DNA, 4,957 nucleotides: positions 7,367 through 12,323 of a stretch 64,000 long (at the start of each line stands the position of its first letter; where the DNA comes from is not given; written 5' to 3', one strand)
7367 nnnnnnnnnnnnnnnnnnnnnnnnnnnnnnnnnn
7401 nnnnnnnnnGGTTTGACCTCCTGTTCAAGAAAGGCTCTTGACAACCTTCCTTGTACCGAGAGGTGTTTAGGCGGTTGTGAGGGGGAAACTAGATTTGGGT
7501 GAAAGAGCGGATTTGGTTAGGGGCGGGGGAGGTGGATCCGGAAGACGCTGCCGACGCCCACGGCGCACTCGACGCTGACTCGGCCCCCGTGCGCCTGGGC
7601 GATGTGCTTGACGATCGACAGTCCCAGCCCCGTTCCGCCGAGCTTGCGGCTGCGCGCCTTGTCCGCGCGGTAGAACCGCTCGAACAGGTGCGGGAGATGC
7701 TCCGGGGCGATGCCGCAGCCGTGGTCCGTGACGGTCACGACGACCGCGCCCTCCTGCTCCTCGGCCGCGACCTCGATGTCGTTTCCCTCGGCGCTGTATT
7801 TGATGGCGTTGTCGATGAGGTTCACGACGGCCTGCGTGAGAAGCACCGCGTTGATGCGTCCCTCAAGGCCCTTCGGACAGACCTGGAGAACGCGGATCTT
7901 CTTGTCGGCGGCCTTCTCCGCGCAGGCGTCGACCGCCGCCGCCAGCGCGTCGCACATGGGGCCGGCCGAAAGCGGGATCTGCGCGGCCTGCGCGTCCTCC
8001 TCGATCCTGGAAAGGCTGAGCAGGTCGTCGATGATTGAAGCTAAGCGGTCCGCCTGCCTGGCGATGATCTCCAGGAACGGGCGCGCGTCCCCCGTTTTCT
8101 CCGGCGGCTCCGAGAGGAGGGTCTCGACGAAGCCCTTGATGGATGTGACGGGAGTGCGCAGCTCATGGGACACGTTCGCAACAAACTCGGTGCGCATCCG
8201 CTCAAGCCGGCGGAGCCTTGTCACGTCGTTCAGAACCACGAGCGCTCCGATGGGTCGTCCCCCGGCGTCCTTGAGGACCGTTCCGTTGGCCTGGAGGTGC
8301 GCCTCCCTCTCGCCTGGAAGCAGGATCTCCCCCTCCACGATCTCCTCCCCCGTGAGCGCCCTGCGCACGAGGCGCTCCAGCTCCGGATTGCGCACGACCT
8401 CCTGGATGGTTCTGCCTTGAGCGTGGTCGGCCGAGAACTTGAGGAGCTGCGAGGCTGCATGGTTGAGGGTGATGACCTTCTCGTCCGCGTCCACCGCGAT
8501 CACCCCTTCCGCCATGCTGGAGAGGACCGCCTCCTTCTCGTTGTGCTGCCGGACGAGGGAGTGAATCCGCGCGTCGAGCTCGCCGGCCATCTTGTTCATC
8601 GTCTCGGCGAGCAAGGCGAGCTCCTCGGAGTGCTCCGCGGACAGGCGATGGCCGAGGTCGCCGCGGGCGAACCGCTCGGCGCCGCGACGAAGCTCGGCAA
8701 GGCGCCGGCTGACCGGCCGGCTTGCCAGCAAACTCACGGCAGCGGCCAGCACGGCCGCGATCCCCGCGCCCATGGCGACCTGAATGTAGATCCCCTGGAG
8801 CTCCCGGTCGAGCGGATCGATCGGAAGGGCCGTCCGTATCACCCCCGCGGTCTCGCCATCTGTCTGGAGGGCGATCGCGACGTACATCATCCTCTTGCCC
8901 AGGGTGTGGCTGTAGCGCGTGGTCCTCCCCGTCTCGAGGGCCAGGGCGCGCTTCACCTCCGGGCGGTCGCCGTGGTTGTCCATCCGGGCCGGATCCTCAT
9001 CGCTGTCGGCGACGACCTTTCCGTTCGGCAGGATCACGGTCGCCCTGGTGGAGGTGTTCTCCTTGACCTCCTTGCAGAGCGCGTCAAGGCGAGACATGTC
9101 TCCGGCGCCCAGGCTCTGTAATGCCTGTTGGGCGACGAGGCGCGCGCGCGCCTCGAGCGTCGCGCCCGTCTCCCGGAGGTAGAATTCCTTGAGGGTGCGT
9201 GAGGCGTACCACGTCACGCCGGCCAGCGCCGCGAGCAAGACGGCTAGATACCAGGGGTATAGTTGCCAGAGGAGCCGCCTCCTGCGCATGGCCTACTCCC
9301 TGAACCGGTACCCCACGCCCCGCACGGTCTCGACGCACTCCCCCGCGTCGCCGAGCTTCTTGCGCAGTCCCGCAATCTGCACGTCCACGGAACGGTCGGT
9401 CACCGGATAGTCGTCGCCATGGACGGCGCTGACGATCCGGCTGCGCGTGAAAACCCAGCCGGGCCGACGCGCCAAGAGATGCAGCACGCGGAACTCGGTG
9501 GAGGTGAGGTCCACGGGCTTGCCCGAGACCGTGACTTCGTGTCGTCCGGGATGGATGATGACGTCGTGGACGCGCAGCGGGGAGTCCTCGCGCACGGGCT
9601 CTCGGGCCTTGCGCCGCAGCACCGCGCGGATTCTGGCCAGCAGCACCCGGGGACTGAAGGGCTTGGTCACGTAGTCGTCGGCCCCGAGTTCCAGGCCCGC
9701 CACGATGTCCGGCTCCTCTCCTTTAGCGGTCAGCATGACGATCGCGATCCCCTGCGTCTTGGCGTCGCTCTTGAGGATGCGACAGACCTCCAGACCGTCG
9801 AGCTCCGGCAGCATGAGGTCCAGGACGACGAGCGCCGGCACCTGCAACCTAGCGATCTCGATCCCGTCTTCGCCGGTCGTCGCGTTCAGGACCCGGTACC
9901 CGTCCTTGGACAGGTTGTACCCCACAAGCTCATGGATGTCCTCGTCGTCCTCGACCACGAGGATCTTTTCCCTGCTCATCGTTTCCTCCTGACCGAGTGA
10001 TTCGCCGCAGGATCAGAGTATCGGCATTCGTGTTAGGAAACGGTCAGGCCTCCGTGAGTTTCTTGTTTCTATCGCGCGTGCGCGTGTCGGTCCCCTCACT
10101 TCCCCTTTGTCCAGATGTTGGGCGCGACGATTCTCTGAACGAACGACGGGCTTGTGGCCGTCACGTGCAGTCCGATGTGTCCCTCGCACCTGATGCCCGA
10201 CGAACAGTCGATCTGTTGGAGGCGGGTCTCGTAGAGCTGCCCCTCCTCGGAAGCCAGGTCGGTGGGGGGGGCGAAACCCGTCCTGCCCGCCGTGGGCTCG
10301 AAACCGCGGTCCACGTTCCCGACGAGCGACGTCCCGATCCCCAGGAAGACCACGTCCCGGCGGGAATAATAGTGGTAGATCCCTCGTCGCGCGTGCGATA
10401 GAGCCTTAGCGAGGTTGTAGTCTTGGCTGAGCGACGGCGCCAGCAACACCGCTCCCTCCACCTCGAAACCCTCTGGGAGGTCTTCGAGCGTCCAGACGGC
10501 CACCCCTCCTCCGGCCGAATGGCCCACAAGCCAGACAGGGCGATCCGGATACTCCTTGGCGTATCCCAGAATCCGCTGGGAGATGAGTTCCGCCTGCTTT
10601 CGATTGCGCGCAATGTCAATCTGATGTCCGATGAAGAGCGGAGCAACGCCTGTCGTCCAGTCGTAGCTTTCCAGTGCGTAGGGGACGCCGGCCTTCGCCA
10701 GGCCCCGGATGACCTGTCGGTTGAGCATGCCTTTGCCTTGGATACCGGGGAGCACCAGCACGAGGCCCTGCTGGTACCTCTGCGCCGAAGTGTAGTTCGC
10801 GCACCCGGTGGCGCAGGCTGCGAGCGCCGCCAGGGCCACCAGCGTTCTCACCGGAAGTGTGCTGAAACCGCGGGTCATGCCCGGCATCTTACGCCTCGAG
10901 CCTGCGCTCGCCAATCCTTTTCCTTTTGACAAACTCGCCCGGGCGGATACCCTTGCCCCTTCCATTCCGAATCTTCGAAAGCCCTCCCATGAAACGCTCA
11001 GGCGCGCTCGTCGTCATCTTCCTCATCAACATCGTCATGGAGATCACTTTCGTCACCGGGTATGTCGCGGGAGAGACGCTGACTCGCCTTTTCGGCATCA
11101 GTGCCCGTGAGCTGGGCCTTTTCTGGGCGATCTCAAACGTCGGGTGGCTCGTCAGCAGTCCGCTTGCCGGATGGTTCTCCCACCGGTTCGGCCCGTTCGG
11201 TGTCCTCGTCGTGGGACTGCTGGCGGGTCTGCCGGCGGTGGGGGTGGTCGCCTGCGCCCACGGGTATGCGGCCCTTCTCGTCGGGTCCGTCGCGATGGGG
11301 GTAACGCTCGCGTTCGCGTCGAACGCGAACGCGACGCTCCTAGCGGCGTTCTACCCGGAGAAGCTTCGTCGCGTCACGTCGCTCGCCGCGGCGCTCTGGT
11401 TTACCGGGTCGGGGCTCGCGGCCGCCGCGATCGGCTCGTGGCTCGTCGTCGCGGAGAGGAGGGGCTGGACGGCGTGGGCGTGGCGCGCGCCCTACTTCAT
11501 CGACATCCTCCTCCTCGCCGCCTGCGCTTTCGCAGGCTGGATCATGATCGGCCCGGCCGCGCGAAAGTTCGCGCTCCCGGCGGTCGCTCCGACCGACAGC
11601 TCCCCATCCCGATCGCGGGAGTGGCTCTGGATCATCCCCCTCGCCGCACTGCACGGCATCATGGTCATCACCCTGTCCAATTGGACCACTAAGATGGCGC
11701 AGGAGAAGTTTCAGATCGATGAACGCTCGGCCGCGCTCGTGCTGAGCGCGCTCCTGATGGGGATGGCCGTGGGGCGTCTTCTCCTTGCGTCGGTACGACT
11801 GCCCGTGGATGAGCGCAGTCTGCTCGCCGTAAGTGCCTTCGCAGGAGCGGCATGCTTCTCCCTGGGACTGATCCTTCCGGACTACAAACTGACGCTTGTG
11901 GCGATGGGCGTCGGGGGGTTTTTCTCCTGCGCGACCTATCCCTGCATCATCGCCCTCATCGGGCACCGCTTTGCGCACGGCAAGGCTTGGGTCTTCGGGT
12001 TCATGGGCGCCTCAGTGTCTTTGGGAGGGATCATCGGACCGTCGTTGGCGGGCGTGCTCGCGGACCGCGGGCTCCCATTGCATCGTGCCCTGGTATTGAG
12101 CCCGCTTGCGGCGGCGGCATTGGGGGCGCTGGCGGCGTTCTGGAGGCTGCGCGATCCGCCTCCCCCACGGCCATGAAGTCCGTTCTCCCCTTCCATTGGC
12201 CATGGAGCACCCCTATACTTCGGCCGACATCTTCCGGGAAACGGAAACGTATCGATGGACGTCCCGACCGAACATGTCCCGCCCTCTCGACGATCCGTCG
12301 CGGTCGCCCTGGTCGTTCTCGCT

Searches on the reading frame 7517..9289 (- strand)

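Call 54: search_protein_families(library=pfam, proteins=[window:7517-9289:-], max_evalue=0.00001)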
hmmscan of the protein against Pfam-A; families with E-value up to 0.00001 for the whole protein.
window:7517-9289:- (590 aa): 8 families
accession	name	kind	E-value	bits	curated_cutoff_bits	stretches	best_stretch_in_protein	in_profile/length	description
PF02518.31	HATPase_c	-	1.3e-32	113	26.4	1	481-589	3-109/111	Histidine kinase-, DNA gyrase B-, and HSP90-like ATPase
PF00512.31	HisKA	-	3.3e-22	78.7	26.9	1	365-431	1-65/66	His Kinase A (phospho-acceptor) domain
PF08448.16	PAS_4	-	1.1e-15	58.3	23.1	1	257-361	2-110/110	PAS fold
PF00989.32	PAS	-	8.7e-15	55.2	22.6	1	251-356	2-113/113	PAS fold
PF00672.30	HAMP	-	7.7e-08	33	25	1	189-239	2-52/53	HAMP domain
PF16736.11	sCache_like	-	3.7e-07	30.9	27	1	37-154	3-115/117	Single Cache-like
PF13589.12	HATPase_c_3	-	4.7e-06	27.1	25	1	485-557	4-77/137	Histidine kinase-, DNA gyrase B-, and HSP90-like ATPase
PF13426.13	PAS_9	-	6.6e-06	26.8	27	0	262-357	3-102/103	PAS domain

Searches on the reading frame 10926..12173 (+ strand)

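Call 68: search_protein_families(library=pfam, proteins=[window:10926-12173:+], max_evalue=0.00001)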
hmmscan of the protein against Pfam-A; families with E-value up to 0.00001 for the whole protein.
window:10926-12173:+ (416 aa): 1 family
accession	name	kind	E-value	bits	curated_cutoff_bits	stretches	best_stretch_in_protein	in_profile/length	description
PF07690.21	MFS_1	-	1.7e-26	93.4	33.4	2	42-316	13-288/347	Major Facilitator Superfamily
